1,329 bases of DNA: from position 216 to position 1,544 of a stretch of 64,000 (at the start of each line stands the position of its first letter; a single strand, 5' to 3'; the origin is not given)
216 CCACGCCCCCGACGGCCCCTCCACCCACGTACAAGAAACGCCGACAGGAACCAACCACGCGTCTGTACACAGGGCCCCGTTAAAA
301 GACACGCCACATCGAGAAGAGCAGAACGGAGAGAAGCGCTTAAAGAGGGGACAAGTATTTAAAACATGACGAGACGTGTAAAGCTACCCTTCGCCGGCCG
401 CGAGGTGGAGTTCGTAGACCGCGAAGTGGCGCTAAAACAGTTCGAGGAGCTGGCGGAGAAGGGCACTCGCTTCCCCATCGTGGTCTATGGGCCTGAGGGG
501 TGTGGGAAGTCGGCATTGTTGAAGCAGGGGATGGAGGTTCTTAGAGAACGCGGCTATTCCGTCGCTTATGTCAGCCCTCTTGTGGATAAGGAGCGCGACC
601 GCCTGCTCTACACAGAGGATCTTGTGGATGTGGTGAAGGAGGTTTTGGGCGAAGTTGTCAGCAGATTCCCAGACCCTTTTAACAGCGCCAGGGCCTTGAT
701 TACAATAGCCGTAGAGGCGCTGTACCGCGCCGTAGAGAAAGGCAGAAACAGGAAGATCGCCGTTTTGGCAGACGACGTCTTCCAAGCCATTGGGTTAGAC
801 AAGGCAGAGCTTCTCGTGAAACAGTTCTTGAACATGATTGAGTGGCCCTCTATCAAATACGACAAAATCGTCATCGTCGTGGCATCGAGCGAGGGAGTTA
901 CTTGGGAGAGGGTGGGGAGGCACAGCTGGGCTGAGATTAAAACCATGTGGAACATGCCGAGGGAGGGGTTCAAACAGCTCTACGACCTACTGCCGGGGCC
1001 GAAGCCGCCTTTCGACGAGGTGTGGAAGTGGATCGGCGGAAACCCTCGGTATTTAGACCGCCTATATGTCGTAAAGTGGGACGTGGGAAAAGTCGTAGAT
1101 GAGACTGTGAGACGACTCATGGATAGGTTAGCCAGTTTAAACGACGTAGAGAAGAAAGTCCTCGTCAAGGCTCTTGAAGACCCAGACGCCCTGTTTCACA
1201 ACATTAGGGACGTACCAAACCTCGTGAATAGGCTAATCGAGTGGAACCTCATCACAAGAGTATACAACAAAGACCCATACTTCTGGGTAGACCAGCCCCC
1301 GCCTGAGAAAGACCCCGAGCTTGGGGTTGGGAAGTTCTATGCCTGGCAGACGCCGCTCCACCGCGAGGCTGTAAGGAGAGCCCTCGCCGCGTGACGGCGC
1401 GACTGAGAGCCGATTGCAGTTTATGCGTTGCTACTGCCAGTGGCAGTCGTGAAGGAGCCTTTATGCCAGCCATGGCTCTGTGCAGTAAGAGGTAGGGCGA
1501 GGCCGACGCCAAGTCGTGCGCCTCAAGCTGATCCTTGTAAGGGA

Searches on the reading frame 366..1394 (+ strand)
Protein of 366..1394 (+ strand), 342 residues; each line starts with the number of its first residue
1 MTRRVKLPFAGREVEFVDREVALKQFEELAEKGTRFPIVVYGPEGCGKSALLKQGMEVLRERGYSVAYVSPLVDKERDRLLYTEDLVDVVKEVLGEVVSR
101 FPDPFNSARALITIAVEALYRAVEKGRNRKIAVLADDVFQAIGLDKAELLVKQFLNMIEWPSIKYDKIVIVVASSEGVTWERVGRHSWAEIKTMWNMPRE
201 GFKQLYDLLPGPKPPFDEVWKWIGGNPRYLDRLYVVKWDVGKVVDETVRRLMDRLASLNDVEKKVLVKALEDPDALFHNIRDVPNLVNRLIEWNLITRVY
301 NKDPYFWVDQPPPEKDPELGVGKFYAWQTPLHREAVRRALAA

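Call 10: search_protein_families(library=pfam, proteins=[window:366-1394:+], max_evalue=0.01)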
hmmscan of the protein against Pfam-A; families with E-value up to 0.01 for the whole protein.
window:366-1394:+ (342 aa): 4 families
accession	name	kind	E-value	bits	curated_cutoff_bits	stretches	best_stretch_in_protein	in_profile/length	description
PF01637.24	ATPase_2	-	4.6e-69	233.1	33.2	1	16-232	1-224/225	ATPase domain predominantly from Archaea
PF13191.12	AAA_16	-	4.7e-05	24.4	32.6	1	16-130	2-132/167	AAA ATPase domain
PF13401.12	AAA_22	-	0.00061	20.5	27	1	37-131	7-85/130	AAA domain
PF25199.1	nSTAND_NTPase5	-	0.0019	18.5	34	0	26-72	32-79/145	Novel STAND NTPase 5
